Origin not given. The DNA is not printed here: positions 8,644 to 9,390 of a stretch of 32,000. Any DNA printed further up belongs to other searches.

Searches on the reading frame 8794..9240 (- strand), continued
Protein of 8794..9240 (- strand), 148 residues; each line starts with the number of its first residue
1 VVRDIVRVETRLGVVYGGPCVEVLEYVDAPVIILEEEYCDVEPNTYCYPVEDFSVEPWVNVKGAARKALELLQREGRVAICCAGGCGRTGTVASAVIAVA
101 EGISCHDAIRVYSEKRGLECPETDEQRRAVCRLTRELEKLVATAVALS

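Call 32: find_homologous_proteins(query=A1, max_evalue=0.001)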
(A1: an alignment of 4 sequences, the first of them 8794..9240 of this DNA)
Query A1 (4 sequences) (148 aa, profile of the alignment): 150 proteins with E <= 0.001 among 5870 candidates; the best 120 are listed.
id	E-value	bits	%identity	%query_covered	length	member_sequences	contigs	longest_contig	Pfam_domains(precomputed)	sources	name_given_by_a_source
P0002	3.9e-68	246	47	76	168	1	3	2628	PF22784.2,PF22741.2,PF22785.2,PF00782.26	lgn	-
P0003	6.0e-68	245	38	76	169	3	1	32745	PF22784.2,PF22741.2,PF22785.2,PF00782.26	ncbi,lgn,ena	-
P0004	3.1e-63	230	40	76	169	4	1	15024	PF22784.2,PF22741.2,PF22785.2,PF00782.26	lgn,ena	-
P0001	2.1e-56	208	100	100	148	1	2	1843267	-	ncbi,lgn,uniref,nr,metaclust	ncbi:hypothetical protein Pyrfu_0426 [Pyrolobus fumarii 1A]|uniref:Tyrosine specific protein phospha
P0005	7.5e-54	200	44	76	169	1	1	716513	PF22784.2,PF22741.2,PF22785.2,PF00782.26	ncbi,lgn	ncbi:protein-tyrosine phosphatase family protein [Stetteria hydrogenophila]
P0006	8.5e-52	193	51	65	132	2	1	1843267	-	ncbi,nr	ncbi:protein-tyrosine phosphatase family protein [Pyrolobus fumarii]|nr:dual specificity protein pho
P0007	4.2e-41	158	45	77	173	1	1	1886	PF22784.2,PF22741.2,PF22785.2,PF00102.33,PF00782.26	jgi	jgi:hypothetical protein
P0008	3.2e-39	152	49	55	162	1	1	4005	PF22784.2,PF22741.2,PF22785.2,PF00782.26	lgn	-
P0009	5.8e-38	148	31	70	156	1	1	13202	PF22784.2,PF05706.18,PF22741.2,PF22785.2,PF00102.33,PF00782.26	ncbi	-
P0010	3.1e-37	146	39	77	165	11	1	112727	PF22784.2,PF22741.2,PF22785.2,PF00102.33,PF00782.26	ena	-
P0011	3.3e-37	146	41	78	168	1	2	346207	PF22784.2,PF22785.2,PF00782.26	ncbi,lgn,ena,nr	ncbi:MAG: dual specificity protein phosphatase family protein [Desulfurococcales archaeon]|nr:dual s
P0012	3.4e-37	146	45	69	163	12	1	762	PF22784.2,PF22741.2,PF22785.2,PF00782.26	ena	-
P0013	5.7e-37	145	42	55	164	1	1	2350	PF22784.2,PF22741.2,PF22785.2,PF00102.33,PF00782.26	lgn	-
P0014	1.7e-36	143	38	77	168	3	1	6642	PF22784.2,PF22741.2,PF22785.2,PF00782.26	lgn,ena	-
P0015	2.7e-36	143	43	55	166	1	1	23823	PF22784.2,PF22785.2,PF00782.26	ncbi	-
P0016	2.0e-34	137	41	62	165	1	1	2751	PF22784.2,PF22785.2,PF00102.33,PF00782.26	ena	-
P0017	1.9e-33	134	38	77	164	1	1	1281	PF22784.2,PF22741.2,PF22785.2,PF00782.26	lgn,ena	-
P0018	2.9e-25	107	43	56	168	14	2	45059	PF22784.2,PF22785.2,PF00782.26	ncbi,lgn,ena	-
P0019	1.4e-23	102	34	69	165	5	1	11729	PF22784.2,PF22785.2,PF00102.33,PF00782.26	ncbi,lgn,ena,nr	ncbi:MAG: dual specificity protein phosphatase family protein [Caldisphaeraceae archaeon]|nr:dual sp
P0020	6.1e-23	100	32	83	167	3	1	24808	PF22784.2,PF22785.2,PF00102.33,PF00782.26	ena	-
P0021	8.3e-23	99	48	85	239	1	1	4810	-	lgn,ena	-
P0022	1.2e-21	95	31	84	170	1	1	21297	PF22785.2,PF00782.26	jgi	jgi:hypothetical protein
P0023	3.0e-19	88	32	70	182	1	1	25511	PF22784.2,PF22785.2,PF00102.33,PF00782.26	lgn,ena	-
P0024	3.3e-19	87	35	67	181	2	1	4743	PF22785.2,PF00782.26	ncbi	-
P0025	1.9e-16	78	35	54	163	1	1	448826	PF22784.2,PF22785.2,PF00782.26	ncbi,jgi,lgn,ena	-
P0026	4.7e-14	71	38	59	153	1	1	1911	PF22784.2,PF22741.2,PF22785.2,PF03162.19,PF00102.33,PF00782.26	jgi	-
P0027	6.5e-14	70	39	59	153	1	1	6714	PF22784.2,PF22741.2,PF22785.2,PF03162.19,PF00102.33,PF00782.26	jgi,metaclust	metaclust:\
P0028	7.0e-14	70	39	59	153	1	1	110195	PF22784.2,PF22741.2,PF22785.2,PF03162.19,PF00102.33,PF00782.26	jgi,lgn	jgi:atypical dual specificity phosphatase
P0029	8.2e-14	70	43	43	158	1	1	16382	PF22784.2,PF22741.2,PF22785.2,PF00102.33,PF00782.26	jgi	jgi:atypical dual specificity phosphatase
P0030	8.6e-14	70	39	59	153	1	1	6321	PF22784.2,PF22741.2,PF22785.2,PF03162.19,PF00102.33,PF00782.26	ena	-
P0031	9.1e-14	70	39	59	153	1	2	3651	PF22784.2,PF22741.2,PF22785.2,PF03162.19,PF00102.33,PF00782.26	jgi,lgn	-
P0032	9.9e-14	70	39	59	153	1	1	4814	PF22784.2,PF22741.2,PF22785.2,PF03162.19,PF00102.33,PF00782.26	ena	-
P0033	1.3e-13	69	40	55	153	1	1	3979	PF22784.2,PF22741.2,PF22785.2,PF03162.19,PF00102.33,PF00782.26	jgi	-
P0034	1.6e-13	69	40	55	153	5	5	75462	PF22784.2,PF22741.2,PF22785.2,PF03162.19,PF00102.33,PF00782.26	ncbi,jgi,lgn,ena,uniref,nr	ncbi:MAG: hypothetical protein DSO07_09510 [Thermoproteota archaeon]|jgi:atypical dual specificity p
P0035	1.7e-13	69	40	55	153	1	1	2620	PF22784.2,PF22741.2,PF22785.2,PF03162.19,PF00102.33,PF00782.26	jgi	jgi:atypical dual specificity phosphatase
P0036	1.8e-13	69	40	55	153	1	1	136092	PF22784.2,PF22741.2,PF22785.2,PF03162.19,PF00102.33,PF00782.26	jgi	jgi:atypical dual specificity phosphatase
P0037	2.8e-13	68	41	55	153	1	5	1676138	PF22784.2,PF22741.2,PF22785.2,PF03162.19,PF00102.33,PF00782.26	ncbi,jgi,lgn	ncbi:MAG: protein-tyrosine phosphatase family protein [Candidatus Methanodesulfokora washburnensis]|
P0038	3.5e-13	68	41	55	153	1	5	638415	PF22784.2,PF22741.2,PF22785.2,PF03162.19,PF00102.33,PF00782.26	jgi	jgi:atypical dual specificity phosphatase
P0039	3.7e-13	68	41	55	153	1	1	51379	PF22784.2,PF22741.2,PF22785.2,PF03162.19,PF00102.33,PF00782.26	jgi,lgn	jgi:atypical dual specificity phosphatase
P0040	3.5e-12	65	41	53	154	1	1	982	PF22784.2,PF22741.2,PF22785.2,PF00782.26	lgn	-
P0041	5.7e-12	64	36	47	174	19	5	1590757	PF22784.2,PF22741.2,PF22785.2,PF00102.33,PF00782.26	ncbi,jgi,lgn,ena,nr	ncbi:hypothetical protein D9Q81_09020 [Candidatus Korarchaeum cryptofilum]|jgi:atypical dual specifi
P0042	9.0e-12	63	36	56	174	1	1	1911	PF22784.2,PF22741.2,PF22785.2,PF00102.33,PF00782.26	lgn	-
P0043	1.7e-11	62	29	53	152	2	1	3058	PF22784.2,PF22741.2,PF22785.2,PF00102.33,PF00782.26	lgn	-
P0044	1.9e-11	62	39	66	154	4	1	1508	PF22784.2,PF22741.2,PF22785.2,PF00782.26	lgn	-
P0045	2.1e-11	62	38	57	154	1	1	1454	PF22784.2,PF22741.2,PF22785.2,PF00782.26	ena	-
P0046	2.4e-11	62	25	48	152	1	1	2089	PF22784.2,PF22741.2,PF22785.2,PF00102.33,PF00782.26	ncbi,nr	ncbi:MAG: dual specificity protein phosphatase family protein [Candidatus Korarchaeum sp.]|nr:dual s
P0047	4.9e-11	61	28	69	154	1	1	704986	PF22784.2,PF14566.12,PF22741.2,PF22785.2,PF00102.33,PF00782.26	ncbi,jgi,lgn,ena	jgi:atypical dual specificity phosphatase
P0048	5.3e-11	61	29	47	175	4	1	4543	PF22784.2,PF22741.2,PF22785.2,PF00102.33,PF00782.26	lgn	-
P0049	5.6e-11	61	38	57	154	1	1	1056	PF22784.2,PF22741.2,PF22785.2,PF00782.26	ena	-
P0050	1.1e-10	60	35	71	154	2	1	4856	PF22784.2,PF22741.2,PF22785.2,PF00782.26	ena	-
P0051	2.0e-10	59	31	57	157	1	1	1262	PF22784.2,PF14566.12,PF22741.2,PF22785.2,PF00102.33,PF00782.26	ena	-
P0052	3.5e-10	58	28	93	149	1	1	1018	PF22784.2,PF14566.12,PF22741.2,PF22785.2,PF00102.33,PF00782.26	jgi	jgi:atypical dual specificity phosphatase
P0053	4.8e-10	58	37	47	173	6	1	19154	PF22784.2,PF22741.2,PF22785.2,PF00102.33,PF00782.26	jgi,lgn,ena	-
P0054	1.0e-9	57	28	48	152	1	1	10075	PF22784.2,PF22741.2,PF22785.2,PF00102.33,PF00782.26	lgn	-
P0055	1.1e-9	57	34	49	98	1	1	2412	PF22784.2,PF22741.2,PF22785.2,PF00782.26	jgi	jgi:protein-tyrosine phosphatase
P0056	1.9e-9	56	33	55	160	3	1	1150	PF22784.2,PF14566.12,PF22741.2,PF22785.2,PF00102.33,PF00782.26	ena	-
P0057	2.1e-9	56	28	48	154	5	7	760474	PF22784.2,PF22741.2,PF22785.2,PF00102.33,PF00782.26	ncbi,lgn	ncbi:MAG: dual specificity protein phosphatase family protein [Candidatus Korarchaeum sp.]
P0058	2.1e-9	56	37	58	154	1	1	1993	PF22784.2,PF22785.2,PF00782.26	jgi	jgi:protein-tyrosine phosphatase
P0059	2.3e-9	55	28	66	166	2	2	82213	PF22784.2,PF22741.2,PF22785.2,PF00102.33,PF00782.26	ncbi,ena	-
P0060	2.6e-9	55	33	56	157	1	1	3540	PF22784.2,PF14566.12,PF22741.2,PF22785.2,PF00102.33,PF00782.26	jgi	jgi:atypical dual specificity phosphatase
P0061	4.0e-9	55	30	62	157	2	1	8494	PF22784.2,PF14566.12,PF22741.2,PF22785.2,PF00102.33,PF00782.26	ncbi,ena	-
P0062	6.8e-9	54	38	55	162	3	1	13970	PF22784.2,PF22741.2,PF22785.2,PF00782.26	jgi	jgi:protein-tyrosine phosphatase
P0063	7.2e-9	54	28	80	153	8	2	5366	PF22784.2,PF05706.18,PF14566.12,PF22741.2,PF22785.2,PF00102.33,PF00782.26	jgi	jgi:atypical dual specificity phosphatase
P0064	7.8e-9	54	35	49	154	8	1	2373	PF22784.2,PF22741.2,PF22785.2,PF00782.26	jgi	jgi:protein-tyrosine phosphatase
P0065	1.1e-8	53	40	55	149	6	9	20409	PF22784.2,PF22741.2,PF22785.2,PF00782.26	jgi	jgi:Swiss Army Knife protein, DSP-PTPase phosphatase domain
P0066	1.2e-8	53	33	63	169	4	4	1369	PF22784.2,PF22741.2,PF22785.2,PF00782.26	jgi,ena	-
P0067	2.0e-8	52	31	63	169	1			PF22784.2,PF14566.12,PF22741.2,PF22785.2,PF00782.26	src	-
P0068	2.2e-8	52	32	61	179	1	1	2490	PF22784.2,PF14566.12,PF22741.2,PF22785.2,PF00782.26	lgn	-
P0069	2.4e-8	52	32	63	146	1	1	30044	PF22784.2,PF22741.2,PF22785.2,PF00102.33,PF00782.26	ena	-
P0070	3.7e-8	52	32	44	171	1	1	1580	PF22784.2,PF05706.18,PF22741.2,PF22785.2,PF00102.33,PF00782.26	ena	-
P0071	5.0e-8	51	34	60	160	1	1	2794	PF22784.2,PF14566.12,PF22741.2,PF22785.2,PF00102.33,PF00782.26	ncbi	-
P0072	5.2e-8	51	34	63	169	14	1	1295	PF22784.2,PF22741.2,PF22785.2,PF00782.26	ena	-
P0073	7.0e-8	51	34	64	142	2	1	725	PF22784.2,PF22741.2,PF22785.2,PF00782.26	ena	-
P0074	8.7e-8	50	35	71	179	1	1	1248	PF22784.2,PF22741.2,PF22785.2,PF00782.26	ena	-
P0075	8.8e-8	50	37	46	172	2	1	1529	PF22784.2,PF14566.12,PF22741.2,PF22785.2,PF00782.26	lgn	-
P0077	1.2e-7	50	34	44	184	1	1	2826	PF22784.2,PF14566.12,PF22741.2,PF22785.2,PF00102.33,PF00782.26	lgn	-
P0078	1.3e-7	50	37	61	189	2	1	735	PF13350.12,PF22784.2,PF22741.2,PF22785.2,PF00782.26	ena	-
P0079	1.3e-7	50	33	57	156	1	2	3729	PF22784.2,PF14566.12,PF22741.2,PF22785.2,PF00102.33,PF00782.26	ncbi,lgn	-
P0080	1.7e-7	49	50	22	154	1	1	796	PF22784.2,PF14566.12,PF22741.2,PF22785.2,PF00102.33,PF00782.26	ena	-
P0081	1.7e-7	49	30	71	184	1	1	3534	PF22784.2,PF14566.12,PF22741.2,PF22785.2,PF00102.33,PF00782.26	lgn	-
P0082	1.7e-7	49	35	59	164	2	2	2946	PF22784.2,PF22741.2,PF22785.2,PF00782.26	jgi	jgi:atypical dual specificity phosphatase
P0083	1.9e-7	49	36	61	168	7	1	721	PF22784.2,PF14566.12,PF22741.2,PF22785.2,PF00782.26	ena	-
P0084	2.4e-7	49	42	53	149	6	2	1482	PF13350.12,PF22784.2,PF14566.12,PF22741.2,PF22785.2,PF00782.26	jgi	jgi:protein-tyrosine phosphatase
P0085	2.4e-7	49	32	59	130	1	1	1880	PF22784.2,PF14566.12,PF22741.2,PF22785.2,PF00102.33,PF00782.26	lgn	-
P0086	2.4e-7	49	42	53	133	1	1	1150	PF22784.2,PF14566.12,PF22741.2,PF22785.2,PF00782.26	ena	-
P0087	2.5e-7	49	44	40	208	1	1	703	PF22784.2,PF22741.2,PF22785.2,PF00782.26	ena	-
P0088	2.6e-7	49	31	44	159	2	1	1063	PF13350.12,PF22784.2,PF14566.12,PF22741.2,PF22785.2,PF00102.33,PF00782.26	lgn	-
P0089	2.9e-7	49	33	53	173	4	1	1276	PF22784.2,PF14566.12,PF22741.2,PF22785.2,PF00782.26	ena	-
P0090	3.7e-7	48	29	61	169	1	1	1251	PF22784.2,PF22741.2,PF22785.2,PF00782.26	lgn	-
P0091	4.7e-7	48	30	45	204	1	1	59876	PF22784.2,PF22741.2,PF22785.2,PF00102.33,PF00782.26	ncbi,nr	ncbi:MAG: dual specificity protein phosphatase family protein [Candidatus Riflebacteria bacterium]|n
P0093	8.6e-7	47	35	46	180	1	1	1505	PF22784.2,PF14566.12,PF22741.2,PF22785.2,PF00782.26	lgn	-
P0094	1.1e-6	47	31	66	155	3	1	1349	PF22784.2,PF14566.12,PF22741.2,PF22785.2,PF00102.33,PF00782.26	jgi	jgi:protein-tyrosine phosphatase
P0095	1.1e-6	47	30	66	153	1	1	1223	PF22784.2,PF14566.12,PF22741.2,PF22785.2,PF00102.33,PF00782.26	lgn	-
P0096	1.5e-6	46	34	49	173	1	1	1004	PF22784.2,PF05706.18,PF22741.2,PF22785.2,PF00102.33,PF00782.26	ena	-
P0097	1.8e-6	46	50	24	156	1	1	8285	PF22784.2,PF14566.12,PF22741.2,PF22785.2,PF00102.33,PF00782.26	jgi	jgi:atypical dual specificity phosphatase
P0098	1.9e-6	46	30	69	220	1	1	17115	PF22784.2,PF22741.2,PF22785.2,PF00102.33,PF00782.26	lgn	-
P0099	1.9e-6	46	35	66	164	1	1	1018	PF22784.2,PF22741.2,PF22785.2,PF00782.26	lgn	-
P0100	2.1e-6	46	33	60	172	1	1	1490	PF22784.2,PF14566.12,PF22741.2,PF22785.2,PF00102.33,PF00782.26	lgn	-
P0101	4.2e-6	45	32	46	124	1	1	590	PF22784.2,PF14566.12,PF22741.2,PF22785.2,PF00102.33,PF00782.26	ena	-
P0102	5.5e-6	45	55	30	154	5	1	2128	PF22785.2,PF00102.33,PF00782.26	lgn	-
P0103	7.6e-6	44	36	49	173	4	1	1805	PF13350.12,PF22784.2,PF05706.18,PF22741.2,PF22785.2,PF00102.33,PF00782.26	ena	-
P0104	7.7e-6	44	36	33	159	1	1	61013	PF13350.12,PF22784.2,PF22741.2,PF22785.2,PF00102.33,PF00782.26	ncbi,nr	ncbi:MAG: hypothetical protein GPJ54_16345 [Candidatus Heimdallarchaeota archaeon]|nr:hypothetical p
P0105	1.0e-5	44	36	33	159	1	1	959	PF13350.12,PF22784.2,PF14566.12,PF22741.2,PF22785.2,PF00102.33,PF00782.26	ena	-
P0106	1.0e-5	44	33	55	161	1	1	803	PF22784.2,PF22741.2,PF22785.2,PF00782.26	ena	-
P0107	1.1e-5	44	30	61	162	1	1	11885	PF22784.2,PF22741.2,PF22785.2,PF00102.33,PF00782.26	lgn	-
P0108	1.1e-5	44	47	30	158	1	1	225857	PF22784.2,PF14566.12,PF22741.2,PF22785.2,PF00102.33,PF00782.26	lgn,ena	-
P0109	1.4e-5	43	31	33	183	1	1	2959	PF22784.2,PF14566.12,PF22741.2,PF22785.2,PF00102.33,PF00782.26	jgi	jgi:atypical dual specificity phosphatase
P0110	1.6e-5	43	39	46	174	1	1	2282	PF22784.2,PF22741.2,PF22785.2,PF00782.26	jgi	jgi:atypical dual specificity phosphatase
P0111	1.6e-5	43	33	54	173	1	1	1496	PF22784.2,PF05706.18,PF22741.2,PF22785.2,PF00102.33,PF00782.26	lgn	-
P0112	2.0e-5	43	38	41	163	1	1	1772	PF22784.2,PF22741.2,PF22785.2,PF00102.33,PF00782.26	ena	-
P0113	2.1e-5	43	47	30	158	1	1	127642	PF22784.2,PF14566.12,PF22741.2,PF22785.2,PF00102.33,PF00782.26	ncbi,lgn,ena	-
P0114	2.4e-5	42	33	41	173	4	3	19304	PF13350.12,PF22784.2,PF05706.18,PF22741.2,PF22785.2,PF00102.33,PF00782.26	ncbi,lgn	ncbi:MAG: fused DSP-PTPase phosphatase/NAD kinase-like protein [bacterium]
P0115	2.4e-5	42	41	44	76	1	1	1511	PF22784.2,PF22785.2,PF00782.26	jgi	jgi:protein-tyrosine phosphatase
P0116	2.6e-5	42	40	48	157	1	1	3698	PF22784.2,PF22741.2,PF22785.2,PF00782.26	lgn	-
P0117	3.2e-5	42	35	61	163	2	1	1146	PF22784.2,PF22741.2,PF22785.2,PF00102.33,PF00782.26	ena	-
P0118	4.3e-5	42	36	51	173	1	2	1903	PF13350.12,PF22784.2,PF05706.18,PF22741.2,PF22785.2,PF00102.33,PF00782.26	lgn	-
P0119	4.6e-5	42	38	47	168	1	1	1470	PF22784.2,PF22741.2,PF22785.2,PF00782.26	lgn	-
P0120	4.7e-5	42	32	59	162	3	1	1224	PF22784.2,PF14566.12,PF22741.2,PF22785.2,PF00102.33,PF00782.26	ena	-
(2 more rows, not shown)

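Call 34: find_encoding_contigs(protein=P0021, flank=10000, max_places=10)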
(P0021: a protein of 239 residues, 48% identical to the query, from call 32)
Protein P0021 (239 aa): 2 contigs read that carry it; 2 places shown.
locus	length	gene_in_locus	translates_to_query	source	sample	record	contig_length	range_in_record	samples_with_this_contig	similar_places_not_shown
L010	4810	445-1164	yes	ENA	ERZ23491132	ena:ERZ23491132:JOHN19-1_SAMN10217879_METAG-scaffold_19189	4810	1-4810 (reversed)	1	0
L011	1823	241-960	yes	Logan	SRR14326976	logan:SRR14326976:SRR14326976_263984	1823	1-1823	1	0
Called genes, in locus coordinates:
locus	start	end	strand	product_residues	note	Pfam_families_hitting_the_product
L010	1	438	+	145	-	?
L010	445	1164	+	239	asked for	-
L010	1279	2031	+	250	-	-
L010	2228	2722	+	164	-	-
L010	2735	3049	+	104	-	-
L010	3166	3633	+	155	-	-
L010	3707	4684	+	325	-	-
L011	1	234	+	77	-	?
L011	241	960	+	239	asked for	-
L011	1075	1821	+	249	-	?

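Call 35: find_encoding_contigs(protein=P0005, flank=10000, max_places=3)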
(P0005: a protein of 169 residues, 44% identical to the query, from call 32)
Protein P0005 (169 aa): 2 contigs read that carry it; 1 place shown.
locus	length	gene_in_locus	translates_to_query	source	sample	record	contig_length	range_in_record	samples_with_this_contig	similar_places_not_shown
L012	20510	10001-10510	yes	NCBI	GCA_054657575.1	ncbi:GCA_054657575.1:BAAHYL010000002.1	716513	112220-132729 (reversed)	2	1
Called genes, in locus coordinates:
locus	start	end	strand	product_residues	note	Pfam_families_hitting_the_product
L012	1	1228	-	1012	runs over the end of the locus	-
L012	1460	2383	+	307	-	PF13847:Methyltransf_31 (faint), PF01555:N6_N4_Mtase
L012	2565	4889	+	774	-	PF13802:Gal_mutarotas_2, PF01055:Glyco_hydro_31_2nd, PF21365:Glyco_hydro_31_3rd, PF17137:DUF5110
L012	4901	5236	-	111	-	PF01909:NTP_transf_2, PF18765:Polbeta (weak)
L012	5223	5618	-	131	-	PF05168:HEPN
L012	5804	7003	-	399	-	PF04055:Radical_SAM, PF13186:SPASM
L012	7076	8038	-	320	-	PF01040:UbiA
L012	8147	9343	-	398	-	PF00291:PALP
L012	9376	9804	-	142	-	PF02195:ParB_N (weak)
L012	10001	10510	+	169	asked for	PF00782:DSPc, PF22785:Tc-R-P, PF22784:PTP-SAK, PF22741:PTP-NADK (weak)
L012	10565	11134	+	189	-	PF01923:Cob_adeno_trans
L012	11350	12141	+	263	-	PF00705:PCNA_N, PF02747:PCNA_C (faint)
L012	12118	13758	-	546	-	PF01921:tRNA-synt_1f, PF19269:Anticodon_2 (weak)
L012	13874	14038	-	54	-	PF01020:Ribosomal_L40e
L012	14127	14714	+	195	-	-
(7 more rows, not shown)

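Call 37: search_protein_families(library=pfam, proteins=[L010:1-438:+, L010:445-1164:+, L010:1279-2031:+, L010:2228-2722:+, L010:2735-3049:+, L010:3166-3633:+, L010:3707-4684:+], max_evalue=0.1)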
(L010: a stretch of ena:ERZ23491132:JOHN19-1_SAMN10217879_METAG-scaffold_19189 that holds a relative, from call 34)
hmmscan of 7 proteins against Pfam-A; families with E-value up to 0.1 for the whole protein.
L010:1-438:+ (145 aa): 0 families

L010:445-1164:+ (239 aa): 4 families
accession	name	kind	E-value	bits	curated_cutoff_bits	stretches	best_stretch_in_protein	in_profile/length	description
PF22784.1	PTP-SAK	-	0.0007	20.1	27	1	72-122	61-111/153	Swiss Army Knife protein, DSP-PTPase phosphatase domain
PF22785.1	Tc-R-P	-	0.0033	18.4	27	1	66-119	47-101/106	Polymorphic toxin system, DSP-PTPase phosphatase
PF00782.25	DSPc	-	0.01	16.1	33.5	1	96-151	71-126/133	Dual specificity phosphatase, catalytic domain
PF01252.23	Peptidase_A8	-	0.024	15.3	25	1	32-85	83-125/142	Signal peptidase (SPase) II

L010:1279-2031:+ (250 aa): 0 families

L010:2228-2722:+ (164 aa): 1 family
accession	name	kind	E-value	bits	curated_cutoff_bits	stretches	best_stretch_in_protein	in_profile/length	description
PF19954.5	EAD10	-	0.025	15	24.1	1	3-38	5-40/77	Effector-associated domain 10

L010:2735-3049:+ (104 aa): 2 families
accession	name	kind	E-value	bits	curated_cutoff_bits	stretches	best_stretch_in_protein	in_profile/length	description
PF16534.11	ULD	-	0.034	14.8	27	1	43-75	33-65/109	Ubiquitin-like oligomerisation domain of SATB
PF04014.23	MazE_antitoxin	-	0.038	14.4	24.7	1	22-42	12-32/48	Antidote-toxin recognition MazE, bacterial antitoxin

L010:3166-3633:+ (155 aa): 1 family
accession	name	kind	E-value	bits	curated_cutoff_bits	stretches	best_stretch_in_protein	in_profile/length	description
PF09946.14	DUF2178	-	0.092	13.3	22.8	0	92-117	43-68/104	Predicted membrane protein (DUF2178)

L010:3707-4684:+ (325 aa): 1 family
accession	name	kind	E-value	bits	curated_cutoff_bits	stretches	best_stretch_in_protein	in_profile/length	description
PF13175.12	AAA_15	-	3.7e-05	23.9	32.1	1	214-275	314-374/374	AAA ATPase domain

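Call 40: search_protein_representatives(alignment_id=A1)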
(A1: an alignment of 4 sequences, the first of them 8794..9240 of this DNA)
Query: 4 sequences, 146 profile positions. Proteins with E-value up to 0.001 (for the whole library): 4375; up to 1e-10: 64; up to 1e-30: 3. The best 150 are listed.
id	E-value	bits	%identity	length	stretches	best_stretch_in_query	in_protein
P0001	6.7e-57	208.0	-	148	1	1-144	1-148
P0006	2.7e-52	193.1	-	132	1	24-145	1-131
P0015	8.7e-37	142.8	-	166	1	2-141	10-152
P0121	1.1e-27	113.2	-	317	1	5-139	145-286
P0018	9.3e-26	107.0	-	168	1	6-144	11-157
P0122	6.0e-25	104.4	-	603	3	38-120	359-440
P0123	1.8e-24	102.8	-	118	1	42-143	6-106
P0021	2.6e-23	99.0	-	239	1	6-138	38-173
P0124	7.2e-23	97.6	-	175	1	31-129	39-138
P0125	1.9e-21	93.0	-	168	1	6-127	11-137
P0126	3.0e-21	92.3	-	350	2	32-121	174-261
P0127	5.0e-21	91.7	-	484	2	36-121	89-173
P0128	1.6e-20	90.0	-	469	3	27-102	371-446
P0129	2.5e-20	89.4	-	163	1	3-138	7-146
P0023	9.6e-20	87.5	-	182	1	7-125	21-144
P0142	2.5e-14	69.9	-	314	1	33-123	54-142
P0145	7.6e-14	68.3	-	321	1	33-127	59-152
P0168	3.1e-11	59.9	-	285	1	6-128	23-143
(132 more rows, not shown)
